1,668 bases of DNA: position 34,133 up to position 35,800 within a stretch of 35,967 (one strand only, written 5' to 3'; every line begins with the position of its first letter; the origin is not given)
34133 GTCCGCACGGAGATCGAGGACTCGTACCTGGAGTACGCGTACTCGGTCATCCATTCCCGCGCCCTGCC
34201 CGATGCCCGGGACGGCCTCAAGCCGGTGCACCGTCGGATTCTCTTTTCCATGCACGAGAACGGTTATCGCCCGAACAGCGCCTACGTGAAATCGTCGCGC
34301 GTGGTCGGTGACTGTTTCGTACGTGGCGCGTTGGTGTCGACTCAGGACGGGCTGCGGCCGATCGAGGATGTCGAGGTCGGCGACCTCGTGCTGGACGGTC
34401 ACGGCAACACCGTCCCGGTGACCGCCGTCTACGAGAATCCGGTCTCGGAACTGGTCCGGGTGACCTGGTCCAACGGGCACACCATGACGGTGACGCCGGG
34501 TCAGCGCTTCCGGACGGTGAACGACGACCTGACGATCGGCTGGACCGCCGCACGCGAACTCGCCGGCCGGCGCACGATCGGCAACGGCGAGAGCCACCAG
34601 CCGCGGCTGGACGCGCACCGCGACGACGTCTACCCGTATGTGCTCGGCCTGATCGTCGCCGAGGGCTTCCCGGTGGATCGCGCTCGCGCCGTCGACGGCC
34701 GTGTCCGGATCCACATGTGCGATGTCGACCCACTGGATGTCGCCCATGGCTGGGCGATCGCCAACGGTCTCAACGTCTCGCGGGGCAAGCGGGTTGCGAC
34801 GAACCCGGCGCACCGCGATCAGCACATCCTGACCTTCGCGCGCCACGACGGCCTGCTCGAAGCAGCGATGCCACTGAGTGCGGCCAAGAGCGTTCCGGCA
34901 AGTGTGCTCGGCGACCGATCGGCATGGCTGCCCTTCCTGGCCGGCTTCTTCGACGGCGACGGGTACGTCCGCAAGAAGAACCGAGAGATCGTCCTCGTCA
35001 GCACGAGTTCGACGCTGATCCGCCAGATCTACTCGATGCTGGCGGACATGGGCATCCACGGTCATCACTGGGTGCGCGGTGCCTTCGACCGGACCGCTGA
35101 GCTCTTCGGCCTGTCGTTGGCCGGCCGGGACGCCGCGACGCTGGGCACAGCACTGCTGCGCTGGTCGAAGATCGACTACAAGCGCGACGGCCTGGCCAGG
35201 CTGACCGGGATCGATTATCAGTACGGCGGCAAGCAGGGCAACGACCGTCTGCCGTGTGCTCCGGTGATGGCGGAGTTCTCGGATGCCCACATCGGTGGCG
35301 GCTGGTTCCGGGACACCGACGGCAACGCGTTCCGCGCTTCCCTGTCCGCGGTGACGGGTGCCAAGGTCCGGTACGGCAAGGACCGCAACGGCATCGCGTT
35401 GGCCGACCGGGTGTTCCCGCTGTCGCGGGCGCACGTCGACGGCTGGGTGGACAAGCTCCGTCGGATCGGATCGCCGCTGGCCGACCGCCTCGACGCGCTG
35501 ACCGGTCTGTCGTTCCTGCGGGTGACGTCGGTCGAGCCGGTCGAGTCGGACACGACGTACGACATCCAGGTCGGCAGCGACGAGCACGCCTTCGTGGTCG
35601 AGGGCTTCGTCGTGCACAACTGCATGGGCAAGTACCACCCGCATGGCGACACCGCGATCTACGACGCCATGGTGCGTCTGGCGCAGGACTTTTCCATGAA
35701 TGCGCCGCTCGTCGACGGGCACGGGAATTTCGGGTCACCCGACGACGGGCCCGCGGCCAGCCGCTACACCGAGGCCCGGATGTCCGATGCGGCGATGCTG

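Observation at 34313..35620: A-subunit intein sits at a non-classical site and appears to lack the block-B histidine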

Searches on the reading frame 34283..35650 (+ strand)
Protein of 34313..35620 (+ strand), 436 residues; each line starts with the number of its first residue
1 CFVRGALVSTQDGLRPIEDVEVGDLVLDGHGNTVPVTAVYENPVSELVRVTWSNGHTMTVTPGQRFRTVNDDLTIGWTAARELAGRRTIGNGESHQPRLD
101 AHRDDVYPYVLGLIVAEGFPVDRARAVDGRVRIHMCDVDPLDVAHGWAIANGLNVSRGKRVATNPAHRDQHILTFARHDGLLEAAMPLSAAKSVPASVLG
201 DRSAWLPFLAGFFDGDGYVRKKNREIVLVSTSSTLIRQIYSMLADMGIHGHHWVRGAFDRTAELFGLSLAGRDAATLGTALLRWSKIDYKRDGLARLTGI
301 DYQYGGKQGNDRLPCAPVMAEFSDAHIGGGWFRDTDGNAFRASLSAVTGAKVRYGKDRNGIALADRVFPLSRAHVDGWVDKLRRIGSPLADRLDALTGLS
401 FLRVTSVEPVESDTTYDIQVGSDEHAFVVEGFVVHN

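Call 10: find_homologous_proteins(query=window:34313-35620:+, max_evalue=0.001)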
Query window:34313-35620:+ (436 aa): 12 proteins with E <= 0.001 among 8000 candidates.
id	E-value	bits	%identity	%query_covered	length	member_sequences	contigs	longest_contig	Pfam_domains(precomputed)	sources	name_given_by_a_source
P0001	3.4e-294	994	100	100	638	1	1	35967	PF00521.27,PF14528.12,PF13403.12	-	-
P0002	2.1e-134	467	71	69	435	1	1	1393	PF00521.27,PF14528.12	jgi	jgi:DNA gyrase subunit A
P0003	6.1e-122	426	57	64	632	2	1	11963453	PF00521.27,PF14528.12,PF13403.12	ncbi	ncbi:hypothetical protein GCM10029964_021450 [Kibdelosporangium lantanae]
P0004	3.5e-111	390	60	68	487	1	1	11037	PF00521.27,PF14528.12,PF13403.12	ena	-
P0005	1.4e-65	240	55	51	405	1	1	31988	PF13403.12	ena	-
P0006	4.1e-63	232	46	66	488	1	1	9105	PF00521.27,PF13403.12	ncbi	ncbi:MAG: DNA gyrase subunit A, partial [Umezawaea sp.]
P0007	5.6e-61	225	45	67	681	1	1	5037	PF00521.27,PF13403.12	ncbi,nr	ncbi:MAG TPA: DNA gyrase subunit A, partial [Umezawaea sp.]|nr:DNA gyrase subunit A [Umezawaea sp.]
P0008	1.4e-41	161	64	29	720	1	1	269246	PF00521.27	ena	-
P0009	8.5e-37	145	78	21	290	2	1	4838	PF00521.27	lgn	-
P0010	5.3e-29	120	59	17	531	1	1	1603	PF00521.27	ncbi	ncbi:MAG: DNA gyrase subunit A, partial [Haloechinothrix sp.]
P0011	1.6e-4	39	26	57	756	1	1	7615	PF05204.20,PF01458.24,PF19295.6,PF14528.12,PF13403.12,PF14890.12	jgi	jgi:Fe-S cluster assembly protein SufB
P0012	4.0e-4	38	43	19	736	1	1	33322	PF07591.16,PF13646.13,PF13403.12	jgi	jgi:hypothetical protein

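Call 12: search_solved_structures(query=window:34313-35620:+, max_evalue=10, show_alignments=5)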
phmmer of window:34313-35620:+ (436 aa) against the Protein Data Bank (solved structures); distinct sequences matched with E-value up to 10: 8.
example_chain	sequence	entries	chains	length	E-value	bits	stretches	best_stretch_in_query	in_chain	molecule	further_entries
1am2_A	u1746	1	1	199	0.081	15.1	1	399-436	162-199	MXE GYRA INTEIN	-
9sl1_F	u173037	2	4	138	0.33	13.1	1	306-360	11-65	Megabody Mb30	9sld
6qaz_A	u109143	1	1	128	0.58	12.3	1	8-75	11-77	cyanophage-like gp41-1 intein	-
8ilx_C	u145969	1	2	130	0.85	11.7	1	309-356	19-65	LAM3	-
2cw7_A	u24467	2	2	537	0.96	11.5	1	175-249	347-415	Endonuclease PI-PkoII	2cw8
4e2u_A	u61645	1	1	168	1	11.5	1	16-94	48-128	Pho radA intein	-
2lqm_A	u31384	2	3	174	1.2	11.2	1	16-83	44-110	Pho radA intein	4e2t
7cfv_A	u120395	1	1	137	1.5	10.9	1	388-436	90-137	Spl DnaX mini-intein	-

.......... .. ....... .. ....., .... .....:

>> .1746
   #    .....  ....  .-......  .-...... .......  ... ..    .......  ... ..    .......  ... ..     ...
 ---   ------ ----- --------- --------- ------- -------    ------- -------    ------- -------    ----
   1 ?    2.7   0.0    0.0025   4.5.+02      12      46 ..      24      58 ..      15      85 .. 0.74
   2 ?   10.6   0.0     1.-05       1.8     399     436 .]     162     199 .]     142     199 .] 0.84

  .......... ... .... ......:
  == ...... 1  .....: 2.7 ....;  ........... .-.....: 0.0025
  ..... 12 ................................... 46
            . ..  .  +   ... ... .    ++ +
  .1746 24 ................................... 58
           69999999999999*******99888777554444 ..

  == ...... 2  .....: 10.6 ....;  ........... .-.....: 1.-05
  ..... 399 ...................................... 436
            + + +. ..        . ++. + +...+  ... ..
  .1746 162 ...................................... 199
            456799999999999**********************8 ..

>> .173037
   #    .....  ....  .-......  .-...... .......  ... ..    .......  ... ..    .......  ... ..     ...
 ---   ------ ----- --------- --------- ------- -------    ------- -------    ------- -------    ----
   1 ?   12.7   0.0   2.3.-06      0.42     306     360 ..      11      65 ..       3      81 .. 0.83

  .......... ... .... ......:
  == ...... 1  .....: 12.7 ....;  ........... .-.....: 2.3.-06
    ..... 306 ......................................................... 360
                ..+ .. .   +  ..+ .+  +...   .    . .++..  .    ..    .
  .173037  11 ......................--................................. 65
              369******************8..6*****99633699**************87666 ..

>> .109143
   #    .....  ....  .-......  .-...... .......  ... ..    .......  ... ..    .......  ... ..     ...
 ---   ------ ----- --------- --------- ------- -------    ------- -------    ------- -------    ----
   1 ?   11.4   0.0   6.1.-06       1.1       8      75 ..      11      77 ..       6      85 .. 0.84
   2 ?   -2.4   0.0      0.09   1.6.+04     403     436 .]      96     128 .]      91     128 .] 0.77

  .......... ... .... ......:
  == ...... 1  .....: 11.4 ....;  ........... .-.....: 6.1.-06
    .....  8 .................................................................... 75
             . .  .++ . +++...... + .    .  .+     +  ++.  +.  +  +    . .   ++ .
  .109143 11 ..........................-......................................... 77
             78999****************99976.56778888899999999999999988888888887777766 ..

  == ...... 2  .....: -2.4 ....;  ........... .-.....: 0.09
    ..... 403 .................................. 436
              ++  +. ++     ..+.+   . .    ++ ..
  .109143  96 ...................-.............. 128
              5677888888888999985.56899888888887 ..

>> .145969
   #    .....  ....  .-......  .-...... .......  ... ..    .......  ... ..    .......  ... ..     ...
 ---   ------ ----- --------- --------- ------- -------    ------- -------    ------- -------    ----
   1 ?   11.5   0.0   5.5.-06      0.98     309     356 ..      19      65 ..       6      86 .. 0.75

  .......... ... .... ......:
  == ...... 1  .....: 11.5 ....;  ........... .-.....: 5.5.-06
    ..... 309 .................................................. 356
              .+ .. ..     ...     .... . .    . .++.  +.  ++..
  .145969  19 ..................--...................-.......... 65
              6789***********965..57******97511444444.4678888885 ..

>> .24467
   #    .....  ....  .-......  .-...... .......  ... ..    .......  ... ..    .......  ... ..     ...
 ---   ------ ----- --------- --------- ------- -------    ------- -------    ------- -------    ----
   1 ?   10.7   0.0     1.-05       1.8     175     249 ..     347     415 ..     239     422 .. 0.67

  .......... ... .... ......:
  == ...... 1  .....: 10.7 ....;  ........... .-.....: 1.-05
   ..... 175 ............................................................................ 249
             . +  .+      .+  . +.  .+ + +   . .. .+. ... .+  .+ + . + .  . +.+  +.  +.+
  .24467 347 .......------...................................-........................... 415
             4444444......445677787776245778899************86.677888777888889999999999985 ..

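Call 16: find_related_loci(query=window:34313-35620:+, collection=genome_contigs, flank=6000)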
Query window:34313-35620:+ (436 aa) in genome_contigs; peptide patterns used: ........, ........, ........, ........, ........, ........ (x = any residue, [..] = any of these).
100 stretches matched a pattern; 69 encode a relative of the query (tblastn E <= 1e-3); 69 distinct loci.
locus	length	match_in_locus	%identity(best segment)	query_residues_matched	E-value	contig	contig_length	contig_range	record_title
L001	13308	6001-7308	74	1-436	0e+0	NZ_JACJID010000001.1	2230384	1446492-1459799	Kutzneria viridogrisea strain DSM 43850 Ga0436927_01, whole genome shotgun sequence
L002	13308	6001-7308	71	1-436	0e+0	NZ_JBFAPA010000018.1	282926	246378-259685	Actinocrispum sp. NPDC049592 NPDC049592_49_C7.ctg-0018, whole genome shotgun sequence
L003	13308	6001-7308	72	1-436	0e+0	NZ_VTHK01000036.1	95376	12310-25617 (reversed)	Amycolatopsis anabasis strain EGI 650086 RDPYD18112716_A.Scaf36, whole genome shotgun sequence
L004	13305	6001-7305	72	1-436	0e+0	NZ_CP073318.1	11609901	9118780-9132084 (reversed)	Kutzneria sp. CA-103260 chromosome, complete genome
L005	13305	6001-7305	71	1-436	0e+0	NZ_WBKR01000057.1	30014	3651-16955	Micromonospora sp. ALFpr18c PR18C000057, whole genome shotgun sequence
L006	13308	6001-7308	71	1-436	0e+0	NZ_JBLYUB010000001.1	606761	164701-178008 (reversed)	Planosporangium sp. 12N6 NODE_1_length_606761_cov_27.856380, whole genome shotgun sequence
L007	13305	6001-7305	70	1-436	0e+0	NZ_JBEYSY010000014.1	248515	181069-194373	Micromonospora sp. NPDC047644 NPDC047644_294_H7.ctg-0014, whole genome shotgun sequence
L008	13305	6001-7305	71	1-436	0e+0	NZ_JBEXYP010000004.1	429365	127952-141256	Micromonospora sp. NPDC005710 NPDC005710_291_E4.ctg-0004, whole genome shotgun sequence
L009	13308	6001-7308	76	1-436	0e+0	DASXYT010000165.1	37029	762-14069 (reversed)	MAG TPA_asm: Pseudonocardiaceae bacterium isolate SMAG_U4832 k141_848654, whole genome shotgun sequence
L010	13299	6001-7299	71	1-436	0e+0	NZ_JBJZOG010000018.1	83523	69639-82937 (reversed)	Micromonospora sp. MS34 DE48_Assembly_BV-BRC_contig_18, whole genome shotgun sequence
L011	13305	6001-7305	69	1-436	0e+0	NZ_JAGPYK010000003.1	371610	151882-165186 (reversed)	Micromonospora sp. U21 U21_contig_3, whole genome shotgun sequence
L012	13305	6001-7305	70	1-436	0e+0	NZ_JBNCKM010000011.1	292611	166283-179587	Micromonospora sp. DT53 NODE_11_length_292611_cov_29.498650, whole genome shotgun sequence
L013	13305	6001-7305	70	1-436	0e+0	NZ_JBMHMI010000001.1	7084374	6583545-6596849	Micromonospora sp. WMMD736 tig00000001, whole genome shotgun sequence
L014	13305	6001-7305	69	1-436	0e+0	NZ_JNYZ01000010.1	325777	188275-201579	Amycolatopsis jejuensis strain NRRL B-24427 contig10.1, whole genome shotgun sequence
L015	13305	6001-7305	70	1-436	0e+0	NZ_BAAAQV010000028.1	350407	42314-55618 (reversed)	Micromonospora lupini strain JCM 16031 sequence28, whole genome shotgun sequence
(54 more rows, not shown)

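Call 54: predict_structure(alignment_id=A2)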
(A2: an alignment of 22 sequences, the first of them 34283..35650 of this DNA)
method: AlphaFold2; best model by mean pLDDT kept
length: 456 residues; sequences in the alignment: 22
mean_pLDDT: 88.5   pTM: 0.90
mean pLDDT of the five models: 88.5, 87.6, 87.4, 87.3, 87.0
residues with pLDDT >= 90: 331; 70-90: 66; 50-70: 41; < 50: 18
segments of 3 or more residues with pLDDT < 50: 1-6, 356-359, 449-456
pLDDT, mean of each block of 10 residues (from residue 1): 47 95 96 94 93 93 97 96 95 97 69 84 96 71 97 98 97 95 95 92 96 96 97 93 97 94 84 92 92 96 93 65 91 89 93 59 65 82 88 95 94 97 94 93 77 38
secondary structure, 60 per line:
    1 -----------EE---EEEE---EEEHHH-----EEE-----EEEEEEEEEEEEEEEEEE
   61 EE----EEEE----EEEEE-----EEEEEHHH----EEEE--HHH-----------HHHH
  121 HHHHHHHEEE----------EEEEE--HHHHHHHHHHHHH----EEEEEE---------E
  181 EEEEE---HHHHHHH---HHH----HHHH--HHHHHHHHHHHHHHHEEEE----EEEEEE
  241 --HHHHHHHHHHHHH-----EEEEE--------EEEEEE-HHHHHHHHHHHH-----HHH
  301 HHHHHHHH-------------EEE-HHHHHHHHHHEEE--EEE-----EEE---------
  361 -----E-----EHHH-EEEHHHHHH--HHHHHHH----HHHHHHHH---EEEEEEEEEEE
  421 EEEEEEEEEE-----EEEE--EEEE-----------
elements in order: E17-20 E24-26 E35-37 E43-62 E67-70 E75-79 E85-89 E97-100 H117-127 E128-130 E141-145 H148-160 E165-170 E180-185 H189-195 H206-209 H212-226 E227-230 E235-240 H243-255 E261-265 E274-279 H281-292 H298-308 E322-324 H326-335 E336-338 E341-343 E349-351 E377-379 H380-385 H388-394 H399-406 E410-430 E436-439 E442-445

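Call 57: fold_search(model_id=the predicted structure, library=pdb)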
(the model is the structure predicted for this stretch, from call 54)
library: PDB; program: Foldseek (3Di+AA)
matches with E <= 10: 591; with E <= 0.001: 74
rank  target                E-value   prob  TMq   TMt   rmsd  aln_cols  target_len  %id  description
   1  1dq3                  5.0e-19  1.00  0.58  0.58   8.0       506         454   15  CRYSTAL STRUCTURE OF AN ARCHAEAL INTEIN-ENCODED HOMING ENDONUCLEASE PI-PFUI (released 2000-07-05)
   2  7qss                  2.8e-18  1.00  0.59  0.62   6.9       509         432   16  Crystal structure of homing endonuclease-associated TliVMA intein (C1A) (released 2022-03-30)
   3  7qsu                  5.6e-16  1.00  0.54  0.65   9.6       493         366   16  Crystal structure of homing endonuclease-associated TliVMA intein (C1A, d333-339) (released 2022-03-30)
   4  1ef0_A                1.2e-14  1.00  0.46  0.49   9.8       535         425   13  CRYSTAL STRUCTURE OF PI-SCEI MINIPRECURSOR (released 2000-06-07)
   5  1vde_B                1.1e-13  1.00  0.46  0.49  10.3       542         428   13  PI-SCEI, A HOMING ENDONUCLEASE WITH PROTEIN SPLICING ACTIVITY (released 1998-04-08)
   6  1jva_B                2.3e-13  1.00  0.46  0.49   9.5       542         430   11  CRYSTAL STRUCTURE OF THE VMA1-DERIVED ENDONUCLEASE BEARING THE N AND C EXTEIN PROPEPTIDES (released 2002-08-29)
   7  1vde_A                4.7e-13  1.00  0.43  0.45  11.2       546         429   12  PI-SCEI, A HOMING ENDONUCLEASE WITH PROTEIN SPLICING ACTIVITY (released 1998-04-08)
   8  1jva_A                1.1e-12  1.00  0.42  0.44  11.2       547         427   12  CRYSTAL STRUCTURE OF THE VMA1-DERIVED ENDONUCLEASE BEARING THE N AND C EXTEIN PROPEPTIDES (released 2002-08-29)
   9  7qst                  1.3e-12  1.00  0.48  0.58   8.0       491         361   15  Crystal structure of homing endonuclease-associated PhoVMA intein (C1A) (released 2022-03-30)
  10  1um2_B                1.8e-12  1.00  0.45  0.48  10.0       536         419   14  Crystal Structure of the Vma1-Derived Endonuclease with the Ligated Extein Segment (released 2004-09-22)
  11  1dfa                  4.6e-12  1.00  0.44  0.49  10.5       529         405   13  CRYSTAL STRUCTURE OF PI-SCEI IN C2 SPACE GROUP (released 1999-12-08)
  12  1um2_A                7.9e-12  1.00  0.44  0.47   9.7       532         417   13  Crystal Structure of the Vma1-Derived Endonuclease with the Ligated Extein Segment (released 2004-09-22)
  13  1lws_A                1.7e-11  1.00  0.40  0.42  12.4       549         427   12  Crystal structure of the intein homing endonuclease PI-SceI bound to its recognition sequence (released 2002-09-27)
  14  1ef0_B                2.1e-11  1.00  0.45  0.50   9.4       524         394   13  CRYSTAL STRUCTURE OF PI-SCEI MINIPRECURSOR (released 2000-06-07)
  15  2cw7                  5.8e-11  1.00  0.56  0.49   8.4       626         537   12  Crystal structure of intein homing endonuclease II (released 2006-04-18)
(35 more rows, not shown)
